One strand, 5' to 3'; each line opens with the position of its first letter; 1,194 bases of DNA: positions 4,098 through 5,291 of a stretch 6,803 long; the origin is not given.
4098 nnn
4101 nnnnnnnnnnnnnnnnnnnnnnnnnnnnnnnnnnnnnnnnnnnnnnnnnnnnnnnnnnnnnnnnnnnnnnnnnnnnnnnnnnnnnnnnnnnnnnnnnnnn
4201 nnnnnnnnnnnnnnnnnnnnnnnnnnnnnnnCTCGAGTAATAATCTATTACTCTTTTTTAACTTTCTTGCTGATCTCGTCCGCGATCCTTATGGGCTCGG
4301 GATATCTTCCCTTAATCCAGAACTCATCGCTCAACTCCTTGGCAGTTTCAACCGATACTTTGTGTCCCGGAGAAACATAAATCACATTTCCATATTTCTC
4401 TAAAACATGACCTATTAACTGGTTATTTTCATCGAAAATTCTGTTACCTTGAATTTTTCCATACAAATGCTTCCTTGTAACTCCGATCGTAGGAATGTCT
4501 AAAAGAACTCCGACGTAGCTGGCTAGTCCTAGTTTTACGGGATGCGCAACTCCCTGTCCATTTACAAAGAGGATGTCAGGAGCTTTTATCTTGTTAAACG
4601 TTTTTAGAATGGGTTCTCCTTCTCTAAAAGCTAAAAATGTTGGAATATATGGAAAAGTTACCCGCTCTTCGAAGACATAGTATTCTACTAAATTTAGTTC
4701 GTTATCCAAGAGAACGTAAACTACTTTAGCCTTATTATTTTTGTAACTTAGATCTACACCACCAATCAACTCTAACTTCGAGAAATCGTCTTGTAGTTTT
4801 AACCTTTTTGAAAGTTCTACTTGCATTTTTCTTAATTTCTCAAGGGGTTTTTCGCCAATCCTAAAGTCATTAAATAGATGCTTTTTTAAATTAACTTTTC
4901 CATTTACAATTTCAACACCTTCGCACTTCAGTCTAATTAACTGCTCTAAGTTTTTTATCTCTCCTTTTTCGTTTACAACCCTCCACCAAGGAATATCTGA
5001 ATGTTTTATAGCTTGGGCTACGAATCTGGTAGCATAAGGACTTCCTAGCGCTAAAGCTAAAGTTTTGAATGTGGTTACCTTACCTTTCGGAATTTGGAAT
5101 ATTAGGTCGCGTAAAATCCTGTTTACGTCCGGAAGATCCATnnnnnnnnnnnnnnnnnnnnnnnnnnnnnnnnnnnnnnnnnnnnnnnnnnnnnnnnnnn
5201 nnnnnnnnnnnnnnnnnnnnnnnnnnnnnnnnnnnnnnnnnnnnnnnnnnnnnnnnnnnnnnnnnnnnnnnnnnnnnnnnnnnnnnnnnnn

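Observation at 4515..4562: EndoV half carries Asn at the position of a catalytic metal-binding Asp, plus two further changes in the same conserved block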

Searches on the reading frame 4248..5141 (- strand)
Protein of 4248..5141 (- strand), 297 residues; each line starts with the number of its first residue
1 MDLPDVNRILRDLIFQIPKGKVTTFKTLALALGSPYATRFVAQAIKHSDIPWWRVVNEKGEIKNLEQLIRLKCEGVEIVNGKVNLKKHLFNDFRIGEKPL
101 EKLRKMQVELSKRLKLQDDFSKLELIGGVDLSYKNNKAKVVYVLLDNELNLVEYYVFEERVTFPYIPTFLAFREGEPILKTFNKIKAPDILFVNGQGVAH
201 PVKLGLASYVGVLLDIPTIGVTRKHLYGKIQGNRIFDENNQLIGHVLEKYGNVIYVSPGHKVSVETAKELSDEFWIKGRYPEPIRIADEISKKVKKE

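Call 4: search_protein_families(library=pfam, proteins=[window:4248-5141:-], max_evalue=0.01)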
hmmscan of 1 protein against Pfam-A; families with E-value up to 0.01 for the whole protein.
window:4248-5141:- (297 aa): 3 families
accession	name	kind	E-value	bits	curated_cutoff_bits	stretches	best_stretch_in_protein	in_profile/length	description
PF04493.20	Endonuclease_5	-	6.3e-51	173.3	23.4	1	109-288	2-197/198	Endonuclease V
PF01035.26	DNA_binding_1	-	1.3e-12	47.8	27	1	13-68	9-68/81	6-O-methylguanine DNA methyltransferase, DNA binding domain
PF01949.23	Endo_dU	-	0.00019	21.3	32.7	1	251-294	139-181/182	Endonuclease dU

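Call 5: search_solved_structures(query=window:4251-5141:-, max_evalue=0.001, show_alignments=4)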
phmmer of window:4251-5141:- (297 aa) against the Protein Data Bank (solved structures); distinct sequences matched with E-value up to 0.001: 20.
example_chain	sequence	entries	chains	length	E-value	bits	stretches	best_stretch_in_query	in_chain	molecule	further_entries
6ozf_A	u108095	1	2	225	3.2e-37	131.7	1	97-296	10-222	Endonuclease V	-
3hd0_A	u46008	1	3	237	1.2e-36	129.9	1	96-296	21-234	Endonuclease V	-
2w35_A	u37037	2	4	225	1.6e-36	129.5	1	97-296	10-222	Endonuclease V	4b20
6ozg_A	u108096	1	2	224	4.1e-36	128.1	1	97-296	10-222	Endonuclease V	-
2w36_A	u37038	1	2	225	2.1e-35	125.8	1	97-296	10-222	ENDONUCLEASE V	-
4xpu_A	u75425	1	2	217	7.4e-29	104.3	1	100-292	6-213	Endonuclease V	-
3goc_A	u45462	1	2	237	8.9e-18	67.9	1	103-297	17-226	Endonuclease V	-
6ozh_A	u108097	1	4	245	3e-17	66.2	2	95-224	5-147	endonuclease V isoform X2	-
6oze_A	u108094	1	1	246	7.2e-17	64.9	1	118-292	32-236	Endonuclease V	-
6ozi_A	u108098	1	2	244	1.7e-16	63.7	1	97-224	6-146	endonuclease V isoform X2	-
4nsp_A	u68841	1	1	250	3.3e-16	62.8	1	118-240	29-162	Endonuclease V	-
6ozp_A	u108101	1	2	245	1.6e-15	60.5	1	116-292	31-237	Endonuclease V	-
6ozk_A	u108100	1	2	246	1.6e-15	60.5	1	116-292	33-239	Endonuclease V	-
6ozs_A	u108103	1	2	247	1.7e-15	60.5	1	116-292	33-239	Endonuclease V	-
6ozj_A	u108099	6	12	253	1.8e-15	60.3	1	116-292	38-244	Endonuclease V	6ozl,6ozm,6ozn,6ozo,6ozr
2kif_A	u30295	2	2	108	8e-09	38.5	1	13-90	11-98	O6-methylguanine-DNA methyltransferase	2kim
3gva_A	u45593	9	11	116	1.8e-07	34.1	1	11-81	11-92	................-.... protein 1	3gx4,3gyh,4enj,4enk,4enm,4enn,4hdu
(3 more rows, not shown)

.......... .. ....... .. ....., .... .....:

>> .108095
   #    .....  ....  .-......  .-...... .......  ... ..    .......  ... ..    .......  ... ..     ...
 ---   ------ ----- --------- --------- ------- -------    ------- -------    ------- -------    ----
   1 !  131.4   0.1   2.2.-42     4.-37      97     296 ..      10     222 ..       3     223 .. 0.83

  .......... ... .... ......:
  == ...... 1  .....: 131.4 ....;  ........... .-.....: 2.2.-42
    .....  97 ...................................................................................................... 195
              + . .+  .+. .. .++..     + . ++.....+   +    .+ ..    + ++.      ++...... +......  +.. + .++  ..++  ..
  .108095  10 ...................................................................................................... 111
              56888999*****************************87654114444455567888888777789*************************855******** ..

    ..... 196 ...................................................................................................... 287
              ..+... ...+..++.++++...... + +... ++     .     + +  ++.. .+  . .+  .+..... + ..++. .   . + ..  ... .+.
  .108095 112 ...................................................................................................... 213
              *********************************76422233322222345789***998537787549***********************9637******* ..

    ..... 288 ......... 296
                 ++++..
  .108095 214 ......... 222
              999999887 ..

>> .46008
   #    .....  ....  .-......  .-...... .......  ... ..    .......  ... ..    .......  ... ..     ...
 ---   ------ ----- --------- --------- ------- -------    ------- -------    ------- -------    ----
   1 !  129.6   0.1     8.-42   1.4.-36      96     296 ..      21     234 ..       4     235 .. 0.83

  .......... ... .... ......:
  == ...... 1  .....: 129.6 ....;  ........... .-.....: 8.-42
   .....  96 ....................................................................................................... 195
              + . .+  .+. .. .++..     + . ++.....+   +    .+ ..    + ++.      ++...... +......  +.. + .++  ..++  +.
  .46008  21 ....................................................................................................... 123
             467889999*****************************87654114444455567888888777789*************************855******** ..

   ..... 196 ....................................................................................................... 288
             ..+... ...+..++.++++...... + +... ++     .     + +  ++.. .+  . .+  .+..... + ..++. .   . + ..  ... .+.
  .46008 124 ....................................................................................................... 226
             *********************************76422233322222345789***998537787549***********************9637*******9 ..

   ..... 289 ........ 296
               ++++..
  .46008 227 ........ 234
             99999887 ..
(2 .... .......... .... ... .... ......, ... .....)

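Call 6: find_homologous_proteins(query=window:4251-5141:-, max_evalue=1e-10)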
Query window:4251-5141:- (297 aa): 2501 proteins with E <= 1e-10 among 3987 candidates; the best 120 are listed.
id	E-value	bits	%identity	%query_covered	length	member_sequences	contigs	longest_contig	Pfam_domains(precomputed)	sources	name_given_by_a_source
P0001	1.1e-192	657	100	100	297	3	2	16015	PF04493.21,PF01035.27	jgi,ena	-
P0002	1.6e-127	443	66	99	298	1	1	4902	PF04493.21,PF01035.27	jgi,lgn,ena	-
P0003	1.0e-125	437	70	93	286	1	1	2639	PF04493.21,PF01035.27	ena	-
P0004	4.5e-120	419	64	98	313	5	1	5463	PF04493.21,PF01035.27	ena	-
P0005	3.8e-111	389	62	98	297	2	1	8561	PF04493.21,PF01035.27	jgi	-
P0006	1.7e-110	387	60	98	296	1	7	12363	PF04493.21,PF01035.27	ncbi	ncbi:MAG: endonuclease V [Nanopusillaceae archaeon]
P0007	3.0e-109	383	58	98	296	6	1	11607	PF04493.21,PF01035.27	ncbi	ncbi:MAG: endonuclease V [Nanopusillaceae archaeon]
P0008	3.6e-109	383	60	98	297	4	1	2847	PF04493.21,PF01035.27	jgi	-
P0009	7.5e-109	382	61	98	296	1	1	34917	PF04493.21,PF01035.27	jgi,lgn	-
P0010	1.0e-108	381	61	98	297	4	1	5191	PF04493.21,PF01035.27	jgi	-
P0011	7.6e-108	378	60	98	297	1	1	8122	PF04493.21,PF01035.27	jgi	-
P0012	5.9e-107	375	60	98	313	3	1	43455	PF04493.21,PF01035.27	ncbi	-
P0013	7.2e-103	362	71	75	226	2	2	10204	PF04493.21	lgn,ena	-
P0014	1.4e-102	361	60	96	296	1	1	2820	PF04493.21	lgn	-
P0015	5.1e-101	356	59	96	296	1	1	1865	PF04493.21,PF01035.27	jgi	jgi:deoxyribonuclease V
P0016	6.7e-101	356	59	96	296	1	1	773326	PF04493.21,PF01035.27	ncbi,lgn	ncbi:endonuclease V [Nanoarchaeota archaeon]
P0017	1.4e-99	351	59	96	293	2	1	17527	PF04493.21,PF01035.27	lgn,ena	-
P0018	1.2e-98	348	57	96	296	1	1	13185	PF04493.21,PF01035.27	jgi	jgi:deoxyribonuclease V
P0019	2.0e-98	348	57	96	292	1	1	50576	PF04493.21,PF01035.27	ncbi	ncbi:MAG: endonuclease V [Nanopusillaceae archaeon]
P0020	3.3e-97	343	57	96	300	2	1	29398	PF04493.21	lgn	-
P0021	2.9e-93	331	56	96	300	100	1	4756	PF04493.21,PF01035.27,PF01949.24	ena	-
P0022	4.7e-93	330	57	96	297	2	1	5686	PF04493.21,PF01035.27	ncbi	ncbi:MAG: endonuclease V [Candidatus Nanopusillus sp.]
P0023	8.7e-93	329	55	100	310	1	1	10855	PF04493.21,PF01035.27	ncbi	-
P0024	2.0e-92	328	56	96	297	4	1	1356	PF04493.21,PF01035.27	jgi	jgi:Deoxyinosine 3'endonuclease (endonuclease V)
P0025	8.4e-92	326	56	96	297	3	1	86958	PF04493.21,PF01035.27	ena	-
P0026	2.8e-90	321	54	98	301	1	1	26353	PF04493.21,PF01035.27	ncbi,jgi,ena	-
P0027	1.3e-87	312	51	96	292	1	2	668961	PF04493.21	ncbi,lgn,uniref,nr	ncbi:endonuclease V [Nanobdella aerobiophila]|uniref:Endonuclease V n=1 Tax=Nanobdella aerobiophila 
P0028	2.7e-87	311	52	97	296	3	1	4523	PF04493.21,PF01035.27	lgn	-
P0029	1.3e-81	292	55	84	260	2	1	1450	PF04493.21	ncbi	ncbi:MAG: endonuclease V, partial [Nanopusillaceae archaeon]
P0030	3.3e-77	278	51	98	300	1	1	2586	PF04493.21,PF01035.27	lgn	-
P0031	1.4e-76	276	49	99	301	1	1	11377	PF04493.21,PF01035.27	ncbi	-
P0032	1.1e-62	230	47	96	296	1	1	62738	PF04493.21,PF01035.27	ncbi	-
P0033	2.1e-56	210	40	96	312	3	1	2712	PF04493.21,PF01035.27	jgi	-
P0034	2.3e-55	206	41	95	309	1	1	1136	PF04493.21,PF01035.27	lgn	-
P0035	1.1e-54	204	41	97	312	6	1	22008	PF04493.21,PF01035.27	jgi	-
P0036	4.1e-54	202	38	94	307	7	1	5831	PF04493.21,PF01035.27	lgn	-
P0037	5.0e-54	202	41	97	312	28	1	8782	PF04493.21,PF01035.27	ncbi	-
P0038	1.5e-53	200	41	96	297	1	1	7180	PF04493.21,PF01035.27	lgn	-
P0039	1.5e-53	200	41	96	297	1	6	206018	PF04493.21,PF01035.27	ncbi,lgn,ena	-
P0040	1.9e-53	200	41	96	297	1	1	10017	PF04493.21,PF01035.27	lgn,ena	-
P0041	4.4e-53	199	41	99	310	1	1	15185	PF04493.21,PF01035.27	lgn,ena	-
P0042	8.3e-53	198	40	99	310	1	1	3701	PF04493.21,PF01035.27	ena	-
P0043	8.9e-53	198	42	95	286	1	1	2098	PF04493.21,PF01035.27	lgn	-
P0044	1.2e-52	197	40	99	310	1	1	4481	PF04493.21,PF01035.27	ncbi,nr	ncbi:MAG: endonuclease V [Thermoplasmata archaeon]|nr:endonuclease V [Thermoplasmata archaeon]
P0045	1.5e-52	197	38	99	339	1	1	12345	PF04493.21,PF01035.27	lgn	-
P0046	6.5e-52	195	40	94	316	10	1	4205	PF04493.21,PF01035.27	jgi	-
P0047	7.4e-52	195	41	96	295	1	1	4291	PF04493.21,PF01035.27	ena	-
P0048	3.2e-51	193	39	95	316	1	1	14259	PF04493.21,PF01035.27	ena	-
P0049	3.4e-51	192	39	95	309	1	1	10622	PF04493.21,PF01035.27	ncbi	-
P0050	4.1e-51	192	41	96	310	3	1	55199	PF04493.21,PF01035.27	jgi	jgi:deoxyribonuclease V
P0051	8.1e-51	191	38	99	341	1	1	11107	PF04493.21,PF01035.27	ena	-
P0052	1.2e-50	191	39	99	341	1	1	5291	PF04493.21,PF01035.27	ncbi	-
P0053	1.5e-50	190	39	95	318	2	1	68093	PF04493.21,PF01035.27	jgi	jgi:deoxyribonuclease V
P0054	6.3e-50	188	37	99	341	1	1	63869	PF04493.21,PF01035.27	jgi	-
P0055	8.1e-50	188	42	94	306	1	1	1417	PF04493.21,PF01035.27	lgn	-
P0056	8.2e-50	188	40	96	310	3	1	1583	PF04493.21,PF01035.27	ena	-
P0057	8.4e-50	188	39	100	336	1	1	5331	PF04493.21,PF01035.27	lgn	-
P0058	1.5e-49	187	37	95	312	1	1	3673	PF04493.21,PF01035.27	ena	-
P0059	3.2e-49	186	39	99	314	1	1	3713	PF04493.21,PF01035.27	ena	-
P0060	3.6e-49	186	38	99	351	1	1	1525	PF04493.21,PF01035.27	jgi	jgi:deoxyribonuclease V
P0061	3.9e-49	186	39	100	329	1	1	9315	PF04493.21,PF01035.27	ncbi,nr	ncbi:MAG: endonuclease V [Candidatus Bipolaricaulota bacterium]|nr:endonuclease V [Candidatus Bipola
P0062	5.6e-49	185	39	96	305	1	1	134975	PF04493.21,PF01035.27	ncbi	-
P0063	6.4e-49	185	39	99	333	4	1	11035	PF04493.21,PF01035.27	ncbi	-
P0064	8.3e-49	185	40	98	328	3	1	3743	PF04493.21,PF01035.27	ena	-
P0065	1.2e-48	184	40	95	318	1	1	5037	PF04493.21,PF01035.27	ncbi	-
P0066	1.6e-48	184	38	100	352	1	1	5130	PF04493.21,PF01035.27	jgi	jgi:deoxyribonuclease V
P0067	2.0e-48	183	39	98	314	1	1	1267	PF04493.21,PF01035.27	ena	-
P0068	2.5e-48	183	37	100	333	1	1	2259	PF04493.21,PF01035.27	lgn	-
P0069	2.7e-48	183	38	96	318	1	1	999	PF04493.21,PF01035.27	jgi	jgi:deoxyribonuclease V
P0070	3.0e-48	183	38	100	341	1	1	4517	PF04493.21,PF01035.27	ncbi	-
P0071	3.4e-48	183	37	96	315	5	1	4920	PF04493.21,PF01035.27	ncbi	-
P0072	3.5e-48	183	39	99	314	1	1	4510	PF04493.21,PF01035.27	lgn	-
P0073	3.5e-48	183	37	98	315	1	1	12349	PF04493.21,PF01035.27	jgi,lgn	jgi:deoxyribonuclease V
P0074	3.6e-48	183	36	95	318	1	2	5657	PF04493.21,PF01035.27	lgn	-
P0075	4.8e-48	182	38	99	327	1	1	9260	PF04493.21,PF01035.27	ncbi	-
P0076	5.0e-48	182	39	96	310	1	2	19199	PF04493.21,PF01035.27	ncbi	ncbi:MAG: endonuclease V [Thermoplasmata archaeon]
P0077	6.3e-48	182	39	98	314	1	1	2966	PF04493.21,PF01035.27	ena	-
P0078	7.2e-48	182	39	96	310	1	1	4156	PF04493.21,PF01035.27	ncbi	ncbi:MAG: endonuclease V [Thermoplasmata archaeon]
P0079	8.2e-48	181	37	96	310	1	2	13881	PF04493.21,PF01035.27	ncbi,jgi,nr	ncbi:MAG: endonuclease V [Candidatus Thermoplasmatota archaeon]|jgi:deoxyribonuclease V|nr:endonucle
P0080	9.4e-48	181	39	96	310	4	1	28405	PF04493.21,PF01035.27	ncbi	-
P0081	1.1e-47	181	39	96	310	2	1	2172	PF04493.21,PF01035.27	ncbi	-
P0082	2.2e-47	180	40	96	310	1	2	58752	PF04493.21,PF01035.27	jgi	jgi:deoxyribonuclease V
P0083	2.3e-47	180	38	99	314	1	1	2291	PF04493.21,PF01035.27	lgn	-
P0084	2.6e-47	180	38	100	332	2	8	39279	PF04493.21,PF01035.27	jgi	jgi:deoxyribonuclease V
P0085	3.0e-47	180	37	98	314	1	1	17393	PF04493.21,PF01035.27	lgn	-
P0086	3.1e-47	179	34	96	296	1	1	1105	PF04493.21,PF01035.27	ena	-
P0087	3.3e-47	179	38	96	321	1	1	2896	PF04493.21,PF01035.27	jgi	-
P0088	3.3e-47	179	39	96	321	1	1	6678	PF04493.21,PF01035.27,PF01949.24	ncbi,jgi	-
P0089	3.5e-47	179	39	96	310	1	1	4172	PF04493.21,PF01035.27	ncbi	-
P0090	3.5e-47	179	38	97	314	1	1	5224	PF04493.21,PF01035.27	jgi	jgi:deoxyribonuclease V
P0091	3.6e-47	179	38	98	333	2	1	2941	PF04493.21,PF01035.27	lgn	-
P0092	3.6e-47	179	37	100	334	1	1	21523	PF04493.21,PF01035.27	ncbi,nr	ncbi:MAG: endonuclease V [Candidatus Bipolaricaulota bacterium]|nr:endonuclease V [Candidatus Bipola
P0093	5.0e-47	179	36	95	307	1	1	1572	PF04493.21,PF01035.27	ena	-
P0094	9.3e-47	178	35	100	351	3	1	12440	PF04493.21,PF01035.27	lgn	-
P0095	1.1e-46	178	38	99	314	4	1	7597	PF04493.21,PF01035.27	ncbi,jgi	jgi:deoxyribonuclease V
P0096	1.4e-46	177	38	95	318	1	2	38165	PF04493.21,PF01035.27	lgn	-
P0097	1.6e-46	177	38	96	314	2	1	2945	PF04493.21,PF01035.27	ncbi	-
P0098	1.7e-46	177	38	100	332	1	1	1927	PF04493.21,PF01035.27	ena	-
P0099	1.7e-46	177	39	95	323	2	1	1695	PF04493.21,PF01035.27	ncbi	ncbi:MAG: endonuclease V, partial [Candidatus Bipolaricaulia bacterium]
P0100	2.0e-46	177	39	99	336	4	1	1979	PF04493.21,PF01035.27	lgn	-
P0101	2.1e-46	177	38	94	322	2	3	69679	PF04493.21,PF01035.27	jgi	jgi:deoxyribonuclease V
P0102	2.2e-46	177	40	96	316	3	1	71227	PF04493.21,PF01035.27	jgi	-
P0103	4.0e-46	176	38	98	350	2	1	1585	PF04493.21,PF01035.27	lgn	-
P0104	4.6e-46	176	39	95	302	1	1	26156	PF04493.21,PF01035.27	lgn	-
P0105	5.0e-46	176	39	99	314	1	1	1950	PF04493.21,PF01035.27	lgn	-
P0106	5.1e-46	175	38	98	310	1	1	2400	PF04493.21,PF01035.27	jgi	jgi:deoxyribonuclease V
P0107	5.8e-46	175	37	99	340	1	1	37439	PF04493.21,PF01035.27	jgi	jgi:deoxyribonuclease V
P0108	7.4e-46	175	38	95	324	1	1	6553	PF04493.21,PF01035.27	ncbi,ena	-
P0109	8.6e-46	175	37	97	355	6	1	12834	PF04493.21,PF01035.27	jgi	-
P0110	9.2e-46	175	36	100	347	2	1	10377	PF04493.21,PF01035.27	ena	-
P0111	1.2e-45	174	38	96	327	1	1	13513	PF04493.21,PF01035.27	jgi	jgi:deoxyribonuclease V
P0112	1.7e-45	174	36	100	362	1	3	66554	PF04493.21,PF01035.27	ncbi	ncbi:MAG: endonuclease V [Candidatus Bipolaricaulia bacterium]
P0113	1.8e-45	174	33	95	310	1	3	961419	PF04493.21,PF01035.27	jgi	jgi:deoxyribonuclease V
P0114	2.3e-45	173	38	96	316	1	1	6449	PF04493.21,PF01035.27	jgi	jgi:deoxyribonuclease V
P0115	2.3e-45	173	36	99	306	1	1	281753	PF04493.21,PF01035.27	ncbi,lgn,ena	-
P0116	2.4e-45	173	34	93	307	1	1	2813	PF04493.21,PF01035.27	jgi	jgi:deoxyribonuclease V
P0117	2.7e-45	173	38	98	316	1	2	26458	PF04493.21,PF01035.27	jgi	jgi:deoxyribonuclease V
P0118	3.2e-45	173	34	99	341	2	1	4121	PF04493.21,PF01035.27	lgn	-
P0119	3.2e-45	173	35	99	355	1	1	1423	PF04493.21,PF01035.27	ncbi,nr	ncbi:methylated-DNA--[protein]-cysteine S-methyltransferase [archaeon]|nr:methylated-DNA--[protein]-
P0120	3.3e-45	173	36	95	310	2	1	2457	PF04493.21,PF01035.27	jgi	jgi:deoxyribonuclease V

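Call 28: find_encoding_contigs(protein=P0001, flank=10000, max_places=4)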
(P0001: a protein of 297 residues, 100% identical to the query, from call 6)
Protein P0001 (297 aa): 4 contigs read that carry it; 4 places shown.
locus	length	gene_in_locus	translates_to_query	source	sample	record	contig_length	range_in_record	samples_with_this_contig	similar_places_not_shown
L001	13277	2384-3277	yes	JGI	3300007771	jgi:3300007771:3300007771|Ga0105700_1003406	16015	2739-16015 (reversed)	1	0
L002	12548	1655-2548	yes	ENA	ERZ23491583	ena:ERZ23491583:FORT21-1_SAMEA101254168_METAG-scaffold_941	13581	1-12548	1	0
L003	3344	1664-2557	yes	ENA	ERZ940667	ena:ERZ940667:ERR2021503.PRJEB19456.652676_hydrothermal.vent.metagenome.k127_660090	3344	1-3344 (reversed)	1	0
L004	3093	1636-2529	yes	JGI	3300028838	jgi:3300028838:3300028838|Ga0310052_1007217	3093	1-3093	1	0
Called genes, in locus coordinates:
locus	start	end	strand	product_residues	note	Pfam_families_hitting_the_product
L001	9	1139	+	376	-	-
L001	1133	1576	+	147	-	-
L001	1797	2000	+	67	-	PF01909:NTP_transf_2 (weak), PF18765:Polbeta (weak)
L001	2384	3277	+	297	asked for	PF01035:DNA_binding_1, PF04493:Endonuclease_5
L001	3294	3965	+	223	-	PF00675:Peptidase_M16, PF05193:Peptidase_M16_C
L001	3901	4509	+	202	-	PF05193:Peptidase_M16_C (weak)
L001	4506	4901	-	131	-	PF21485:IF5A-like_N, PF08207:EFP_N (weak)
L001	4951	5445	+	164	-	PF01712:dNK (faint), PF06414:Zeta_toxin (weak), PF08433:KTI12 (weak), PF13238:AAA_18, PF13671:AAA_33 (weak), PF20720:nSTAND3 (weak), PF01202:SKI, PF13207:AAA_17, +4 more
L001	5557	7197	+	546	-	PF00118:Cpn60_TCP1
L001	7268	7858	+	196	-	-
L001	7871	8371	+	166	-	-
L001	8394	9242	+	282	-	-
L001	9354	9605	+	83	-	-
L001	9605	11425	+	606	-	PF00437:T2SSE, PF27713:UCP018868 (weak)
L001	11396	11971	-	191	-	-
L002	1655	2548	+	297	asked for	PF01035:DNA_binding_1, PF04493:Endonuclease_5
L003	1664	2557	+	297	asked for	PF01035:DNA_binding_1, PF04493:Endonuclease_5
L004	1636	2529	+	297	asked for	PF01035:DNA_binding_1, PF04493:Endonuclease_5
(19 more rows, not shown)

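Call 33: predict_structure(alignment_id=A1)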
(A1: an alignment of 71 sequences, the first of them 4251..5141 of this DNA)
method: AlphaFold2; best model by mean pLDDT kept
length: 297 residues; sequences in the alignment: 71
mean_pLDDT: 96.4   pTM: 0.91
mean pLDDT of the five models: 96.4, 96.4, 96.2, 96.1, 95.7
residues with pLDDT >= 90: 284; 70-90: 13; 50-70: 0; < 50: 0
segments of 3 or more residues with pLDDT < 50: none
pLDDT, mean of each block of 10 residues (from residue 1): 92 98 98 97 88 97 96 97 97 97 97 97 96 94 98 98 94 97 98 97 97 99 95 97 98 98 99 98 98 87
secondary structure, 60 per line:
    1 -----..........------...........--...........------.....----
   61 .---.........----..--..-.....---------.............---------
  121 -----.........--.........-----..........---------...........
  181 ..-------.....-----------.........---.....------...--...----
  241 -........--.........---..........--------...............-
elements in order: H6-15 E22-24 H25-32 H35-45 H65-73 H85-88 H99-111 E126-134 E137-145 E151-160 H170-182 E190-194 H206-214 E218-222 E229-231 E234-236 E242-249 E252-260 H264-273 H282-296
